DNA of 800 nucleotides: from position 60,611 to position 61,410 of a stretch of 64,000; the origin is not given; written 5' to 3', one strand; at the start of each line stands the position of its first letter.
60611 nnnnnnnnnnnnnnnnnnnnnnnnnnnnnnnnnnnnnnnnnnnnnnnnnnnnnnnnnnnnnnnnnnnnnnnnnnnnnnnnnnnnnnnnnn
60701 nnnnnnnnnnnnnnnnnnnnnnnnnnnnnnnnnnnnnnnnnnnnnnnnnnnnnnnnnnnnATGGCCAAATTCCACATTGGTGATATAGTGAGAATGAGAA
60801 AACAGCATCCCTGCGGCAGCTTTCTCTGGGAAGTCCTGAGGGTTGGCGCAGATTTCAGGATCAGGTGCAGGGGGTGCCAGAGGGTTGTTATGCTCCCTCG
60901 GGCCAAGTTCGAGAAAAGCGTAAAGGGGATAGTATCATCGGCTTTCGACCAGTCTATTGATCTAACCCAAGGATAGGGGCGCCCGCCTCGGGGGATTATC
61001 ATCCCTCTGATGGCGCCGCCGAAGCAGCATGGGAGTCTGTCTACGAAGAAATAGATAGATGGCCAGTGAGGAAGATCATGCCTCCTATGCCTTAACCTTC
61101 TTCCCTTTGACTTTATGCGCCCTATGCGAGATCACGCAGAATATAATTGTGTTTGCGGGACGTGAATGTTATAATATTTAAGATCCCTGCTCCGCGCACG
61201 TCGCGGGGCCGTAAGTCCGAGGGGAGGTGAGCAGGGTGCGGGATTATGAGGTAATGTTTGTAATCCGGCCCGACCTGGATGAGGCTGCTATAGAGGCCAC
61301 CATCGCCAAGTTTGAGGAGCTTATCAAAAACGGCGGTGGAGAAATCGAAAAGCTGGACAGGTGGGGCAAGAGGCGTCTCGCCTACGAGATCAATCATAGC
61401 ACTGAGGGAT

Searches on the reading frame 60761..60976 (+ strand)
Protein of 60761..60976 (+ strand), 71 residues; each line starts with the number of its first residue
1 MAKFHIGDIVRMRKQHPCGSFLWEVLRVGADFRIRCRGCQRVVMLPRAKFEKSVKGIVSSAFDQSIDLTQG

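Call 19: find_encoding_contigs(protein=window:60761-60976:+, flank=10000, max_places=10)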
Protein window:60761-60976:+ (71 aa): 14 contigs read that carry it; 9 places shown.
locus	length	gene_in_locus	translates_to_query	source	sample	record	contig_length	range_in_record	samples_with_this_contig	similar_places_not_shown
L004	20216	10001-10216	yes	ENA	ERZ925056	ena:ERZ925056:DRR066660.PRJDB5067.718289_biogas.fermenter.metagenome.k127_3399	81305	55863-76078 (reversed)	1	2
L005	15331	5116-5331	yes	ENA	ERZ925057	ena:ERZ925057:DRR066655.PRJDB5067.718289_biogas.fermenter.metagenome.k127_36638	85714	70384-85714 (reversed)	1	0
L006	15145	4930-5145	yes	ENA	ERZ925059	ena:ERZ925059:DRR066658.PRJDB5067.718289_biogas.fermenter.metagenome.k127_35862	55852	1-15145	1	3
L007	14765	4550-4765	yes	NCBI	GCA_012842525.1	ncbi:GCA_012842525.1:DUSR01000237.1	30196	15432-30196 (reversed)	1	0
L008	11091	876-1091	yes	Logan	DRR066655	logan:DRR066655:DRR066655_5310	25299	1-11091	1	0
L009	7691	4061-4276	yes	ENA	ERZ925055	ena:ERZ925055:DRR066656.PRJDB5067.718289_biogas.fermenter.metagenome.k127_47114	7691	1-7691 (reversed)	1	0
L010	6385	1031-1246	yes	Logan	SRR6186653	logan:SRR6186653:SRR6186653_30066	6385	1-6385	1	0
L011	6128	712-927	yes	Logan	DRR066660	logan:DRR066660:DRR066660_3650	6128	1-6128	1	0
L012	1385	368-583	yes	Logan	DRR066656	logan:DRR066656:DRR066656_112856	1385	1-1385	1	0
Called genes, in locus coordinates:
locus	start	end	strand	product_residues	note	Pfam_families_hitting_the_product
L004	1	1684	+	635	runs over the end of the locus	PF00496:SBP_bac_5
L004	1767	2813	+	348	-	PF01408:GFO_IDH_MocA, PF02894:GFO_IDH_MocA_C, PF22725:GFO_IDH_MocA_C3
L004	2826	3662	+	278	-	PF01261:AP_endonuc_2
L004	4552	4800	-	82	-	-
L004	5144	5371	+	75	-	PF00589:Phage_integrase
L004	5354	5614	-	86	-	-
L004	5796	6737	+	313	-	PF01471:PG_binding_1, PF01476:LysM, PF23473:LysM3_LYK4_5 (weak)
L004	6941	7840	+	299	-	-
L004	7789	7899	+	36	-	-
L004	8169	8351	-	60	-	-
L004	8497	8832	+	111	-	PF04020:Phage_holin_4_2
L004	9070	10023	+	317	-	PF21088:MS_channel_1st, PF00924:MS_channel_2nd, PF21082:MS_channel_3rd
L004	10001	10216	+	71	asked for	PF06107:DUF951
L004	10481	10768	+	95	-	PF01250:Ribosomal_S6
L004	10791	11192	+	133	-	PF00436:SSB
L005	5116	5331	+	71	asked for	PF06107:DUF951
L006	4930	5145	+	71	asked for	PF06107:DUF951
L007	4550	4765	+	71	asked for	PF06107:DUF951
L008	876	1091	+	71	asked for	PF06107:DUF951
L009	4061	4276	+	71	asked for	PF06107:DUF951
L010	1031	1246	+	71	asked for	PF06107:DUF951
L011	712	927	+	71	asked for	PF06107:DUF951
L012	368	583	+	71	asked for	PF06107:DUF951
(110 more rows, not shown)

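Call 69: find_homologous_proteins(query=window:60761-60976:+, max_evalue=1e-10)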
Query window:60761-60976:+ (71 aa): 587 proteins with E <= 1e-10 among 590 candidates; the best 120 are listed.
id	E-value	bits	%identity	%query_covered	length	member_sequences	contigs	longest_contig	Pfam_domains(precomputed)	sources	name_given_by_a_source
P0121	4.6e-41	155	100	100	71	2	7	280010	PF06107.18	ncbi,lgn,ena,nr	ncbi:MAG TPA: DUF951 domain-containing protein [Firmicutes bacterium]|nr:DUF951 domain-containing pr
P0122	3.3e-26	108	81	82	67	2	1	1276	PF06107.18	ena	-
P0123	1.7e-24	103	69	90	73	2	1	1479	PF06107.18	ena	-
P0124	2.3e-24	102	78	83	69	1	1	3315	PF06107.18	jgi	-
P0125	3.4e-24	102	71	92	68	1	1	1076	PF06107.18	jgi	jgi:hypothetical protein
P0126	5.6e-24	101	82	77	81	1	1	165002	PF06107.18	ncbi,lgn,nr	ncbi:MAG: DUF951 domain-containing protein [Firmicutes bacterium]|nr:DUF951 domain-containing protei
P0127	6.5e-24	101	76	82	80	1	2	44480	PF06107.18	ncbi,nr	ncbi:MAG TPA: DUF951 domain-containing protein [Firmicutes bacterium]|nr:DUF951 domain-containing pr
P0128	9.6e-24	100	76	83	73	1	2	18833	PF06107.18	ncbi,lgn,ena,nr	ncbi:MAG TPA: DUF951 domain-containing protein [Firmicutes bacterium]|nr:DUF951 domain-containing pr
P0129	3.1e-23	99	75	85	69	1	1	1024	PF06107.18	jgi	-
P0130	5.8e-23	98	65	93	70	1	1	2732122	PF06107.18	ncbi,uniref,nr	ncbi:DUF951 domain-containing protein [Caloramator sp. mosi_1]|uniref:DUF951 domain-containing prote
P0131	6.4e-23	98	72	85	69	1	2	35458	PF06107.18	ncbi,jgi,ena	ncbi:MAG: DUF951 domain-containing protein [Desulfotomaculaceae bacterium]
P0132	7.4e-23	98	75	83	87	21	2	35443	PF06107.18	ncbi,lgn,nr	ncbi:MAG: hypothetical protein PWR07_2067 [Bacillota bacterium]|nr:DUF951 domain-containing protein 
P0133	7.5e-23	97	64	90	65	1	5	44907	PF06107.18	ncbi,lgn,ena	-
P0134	8.4e-23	97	74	82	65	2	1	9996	PF06107.18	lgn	-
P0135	9.7e-23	97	70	86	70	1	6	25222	PF06107.18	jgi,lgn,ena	-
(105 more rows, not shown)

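Call 70: find_encoding_contigs(protein=P0126, flank=10000, max_places=2)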
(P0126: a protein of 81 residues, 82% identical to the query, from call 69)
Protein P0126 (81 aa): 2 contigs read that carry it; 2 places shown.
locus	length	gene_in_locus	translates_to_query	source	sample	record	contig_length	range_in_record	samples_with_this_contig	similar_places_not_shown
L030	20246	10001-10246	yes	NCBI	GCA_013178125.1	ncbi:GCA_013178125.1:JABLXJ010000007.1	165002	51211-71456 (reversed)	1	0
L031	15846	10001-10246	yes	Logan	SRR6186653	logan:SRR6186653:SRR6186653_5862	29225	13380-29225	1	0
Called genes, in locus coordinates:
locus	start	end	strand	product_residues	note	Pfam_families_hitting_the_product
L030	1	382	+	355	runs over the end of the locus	PF01992:vATP-synt_AC39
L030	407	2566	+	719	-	PF01496:V_ATPase_I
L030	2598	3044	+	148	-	PF00137:ATP-synt_C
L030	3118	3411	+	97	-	PF01990:ATP-synt_F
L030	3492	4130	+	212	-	PF01991:vATP-synt_E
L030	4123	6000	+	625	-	PF02874:ATP-synt_ab_N, PF16886:ATP-synt_ab_Xtn, PF00006:ATP-synt_ab, PF22919:ATP-synt_VA_C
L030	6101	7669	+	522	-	-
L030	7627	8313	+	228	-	PF01813:ATP-synt_D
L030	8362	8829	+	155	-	PF00582:Usp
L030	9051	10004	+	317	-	PF21088:MS_channel_1st, PF00924:MS_channel_2nd, PF21082:MS_channel_3rd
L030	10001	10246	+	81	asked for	PF06107:DUF951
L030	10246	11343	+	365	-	PF01926:MMR_HSR1, PF02421:FeoB_N, PF06071:YchF-GTPase_C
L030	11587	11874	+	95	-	PF01250:Ribosomal_S6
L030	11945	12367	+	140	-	PF00436:SSB, PF22657:SSB_1 (weak)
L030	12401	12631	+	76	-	PF01084:Ribosomal_S18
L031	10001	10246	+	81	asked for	PF06107:DUF951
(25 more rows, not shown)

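Call 71: find_encoding_contigs(protein=P0127, flank=10000, max_places=2)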
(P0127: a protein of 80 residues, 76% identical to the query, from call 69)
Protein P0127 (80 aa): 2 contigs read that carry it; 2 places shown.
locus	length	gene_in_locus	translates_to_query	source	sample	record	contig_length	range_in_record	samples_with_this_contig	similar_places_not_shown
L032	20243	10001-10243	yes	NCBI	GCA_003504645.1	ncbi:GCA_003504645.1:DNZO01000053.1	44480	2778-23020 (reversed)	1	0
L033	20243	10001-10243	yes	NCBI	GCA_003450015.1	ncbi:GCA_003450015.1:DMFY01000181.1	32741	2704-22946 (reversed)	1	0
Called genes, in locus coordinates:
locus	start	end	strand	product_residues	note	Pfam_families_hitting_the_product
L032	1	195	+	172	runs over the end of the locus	PF14584:DUF4446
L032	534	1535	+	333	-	PF01551:Peptidase_M23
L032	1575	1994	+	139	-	PF04519:Bactofilin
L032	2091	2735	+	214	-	PF00156:Pribosyltran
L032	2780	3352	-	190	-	PF06866:DUF1256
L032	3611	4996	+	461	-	PF12229:PG_binding_4, PF04294:VanW, PF07501:G5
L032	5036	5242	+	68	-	PF09527:ATPase_gene1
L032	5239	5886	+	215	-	PF02417:Chromate_transp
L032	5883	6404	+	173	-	PF02417:Chromate_transp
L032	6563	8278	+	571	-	PF08323:Glyco_transf_5, PF13439:Glyco_transf_4 (weak), PF13579:Glyco_trans_4_4 (weak), PF20706:GT4-conflict (weak), PF00534:Glycos_transf_1, PF13692:Glyco_trans_1_4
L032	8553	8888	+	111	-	PF04020:Phage_holin_4_2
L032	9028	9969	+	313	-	PF21088:MS_channel_1st, PF00924:MS_channel_2nd, PF21082:MS_channel_3rd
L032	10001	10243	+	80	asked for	PF06107:DUF951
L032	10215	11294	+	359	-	PF01926:MMR_HSR1, PF02421:FeoB_N, PF06071:YchF-GTPase_C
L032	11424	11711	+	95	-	PF01250:Ribosomal_S6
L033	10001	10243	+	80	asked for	PF06107:DUF951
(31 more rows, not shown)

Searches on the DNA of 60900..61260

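Call 22: search_rna_families(source=window, start=60900, end=61260, threshold=evalue, max_evalue=10, show_alignments=3)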
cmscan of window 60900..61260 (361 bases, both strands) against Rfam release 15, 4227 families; matches with E-value up to 10: 3.
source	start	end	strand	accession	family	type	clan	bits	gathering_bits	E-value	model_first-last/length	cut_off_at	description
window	61218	61260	+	RF04226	mir-9186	Gene; miRNA;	-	14.3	73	6.1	1-43/80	3'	mir-9186 microRNA precursor family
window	61222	61246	+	RF02040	HOTTIP_1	Gene; lncRNA;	-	12.2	50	3.4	1-57/57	no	HOXA transcript at the distal tip, conserved region 1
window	61160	61252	-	RF02174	SMAD5-AS1_2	Gene; lncRNA;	-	8.7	50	7.2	1-129/129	no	SMAD5 antisense RNA 1 conserved region 2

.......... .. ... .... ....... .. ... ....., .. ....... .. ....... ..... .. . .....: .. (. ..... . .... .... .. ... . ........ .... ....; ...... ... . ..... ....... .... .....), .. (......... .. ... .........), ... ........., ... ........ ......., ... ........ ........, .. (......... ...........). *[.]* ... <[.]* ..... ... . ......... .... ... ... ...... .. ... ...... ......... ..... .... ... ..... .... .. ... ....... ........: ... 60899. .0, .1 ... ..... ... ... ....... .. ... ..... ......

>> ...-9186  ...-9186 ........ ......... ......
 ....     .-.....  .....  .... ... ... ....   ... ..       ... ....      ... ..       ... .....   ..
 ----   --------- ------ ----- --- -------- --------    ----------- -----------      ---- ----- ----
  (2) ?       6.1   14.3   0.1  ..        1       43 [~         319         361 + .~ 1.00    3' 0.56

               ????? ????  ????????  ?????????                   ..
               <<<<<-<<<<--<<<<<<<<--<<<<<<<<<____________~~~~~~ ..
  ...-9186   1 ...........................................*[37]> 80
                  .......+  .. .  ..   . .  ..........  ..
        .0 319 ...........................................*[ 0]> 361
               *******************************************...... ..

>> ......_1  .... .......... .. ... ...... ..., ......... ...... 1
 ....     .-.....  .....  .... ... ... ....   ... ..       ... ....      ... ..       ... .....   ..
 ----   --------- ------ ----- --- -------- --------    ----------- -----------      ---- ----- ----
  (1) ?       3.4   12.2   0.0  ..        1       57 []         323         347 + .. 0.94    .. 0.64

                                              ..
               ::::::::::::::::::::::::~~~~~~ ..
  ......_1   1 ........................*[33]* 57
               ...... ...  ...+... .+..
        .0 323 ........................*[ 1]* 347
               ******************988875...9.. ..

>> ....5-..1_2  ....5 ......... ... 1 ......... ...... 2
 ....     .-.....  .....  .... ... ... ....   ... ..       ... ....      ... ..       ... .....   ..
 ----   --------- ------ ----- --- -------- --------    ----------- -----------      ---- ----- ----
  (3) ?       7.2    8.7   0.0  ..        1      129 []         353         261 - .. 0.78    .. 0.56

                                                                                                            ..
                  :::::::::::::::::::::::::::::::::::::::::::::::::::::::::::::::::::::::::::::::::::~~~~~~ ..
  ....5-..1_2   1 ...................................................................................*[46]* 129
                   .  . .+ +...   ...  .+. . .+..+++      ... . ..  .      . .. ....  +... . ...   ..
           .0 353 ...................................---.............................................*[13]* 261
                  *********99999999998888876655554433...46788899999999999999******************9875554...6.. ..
